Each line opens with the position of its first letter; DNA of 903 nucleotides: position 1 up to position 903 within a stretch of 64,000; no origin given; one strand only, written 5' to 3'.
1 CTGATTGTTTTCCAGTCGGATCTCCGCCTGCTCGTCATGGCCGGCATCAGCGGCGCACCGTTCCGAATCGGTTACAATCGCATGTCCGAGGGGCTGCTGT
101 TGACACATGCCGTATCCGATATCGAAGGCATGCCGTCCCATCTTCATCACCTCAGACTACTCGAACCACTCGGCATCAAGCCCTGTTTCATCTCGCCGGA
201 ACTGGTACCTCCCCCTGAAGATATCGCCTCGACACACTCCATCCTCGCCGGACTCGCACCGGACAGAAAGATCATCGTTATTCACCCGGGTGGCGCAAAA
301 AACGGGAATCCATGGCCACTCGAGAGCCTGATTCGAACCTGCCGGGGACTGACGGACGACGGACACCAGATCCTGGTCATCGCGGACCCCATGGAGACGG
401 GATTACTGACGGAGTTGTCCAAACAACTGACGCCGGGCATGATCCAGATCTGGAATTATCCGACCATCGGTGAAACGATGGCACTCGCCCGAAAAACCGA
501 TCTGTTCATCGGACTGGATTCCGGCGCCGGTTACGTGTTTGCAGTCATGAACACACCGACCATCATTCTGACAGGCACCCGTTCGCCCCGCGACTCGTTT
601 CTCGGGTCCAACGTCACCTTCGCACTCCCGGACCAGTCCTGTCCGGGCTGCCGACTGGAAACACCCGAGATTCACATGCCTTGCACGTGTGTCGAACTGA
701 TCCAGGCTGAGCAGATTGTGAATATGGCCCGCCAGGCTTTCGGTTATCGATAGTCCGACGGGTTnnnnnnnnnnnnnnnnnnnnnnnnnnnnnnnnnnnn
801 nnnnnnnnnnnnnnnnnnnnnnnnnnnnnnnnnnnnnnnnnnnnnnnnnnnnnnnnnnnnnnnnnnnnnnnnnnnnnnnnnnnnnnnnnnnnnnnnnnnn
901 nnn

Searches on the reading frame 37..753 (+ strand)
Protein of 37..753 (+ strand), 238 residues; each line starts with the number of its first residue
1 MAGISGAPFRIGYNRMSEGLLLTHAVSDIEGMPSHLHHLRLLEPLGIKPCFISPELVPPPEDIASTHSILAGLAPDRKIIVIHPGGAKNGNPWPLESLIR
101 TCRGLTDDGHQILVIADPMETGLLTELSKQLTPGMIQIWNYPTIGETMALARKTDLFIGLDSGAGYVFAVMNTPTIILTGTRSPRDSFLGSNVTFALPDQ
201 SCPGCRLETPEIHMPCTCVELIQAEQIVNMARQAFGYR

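Call 69: search_protein_families(library=pfam, proteins=[window:37-753:+], max_evalue=0.001)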
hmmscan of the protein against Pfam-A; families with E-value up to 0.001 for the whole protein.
window:37-753:+ (238 aa): 1 family
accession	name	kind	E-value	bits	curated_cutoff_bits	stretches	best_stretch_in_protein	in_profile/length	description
PF01075.23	Glyco_transf_9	-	3.6e-07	30.2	22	1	75-184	103-214/247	Glycosyltransferase family 9 (heptosyltransferase)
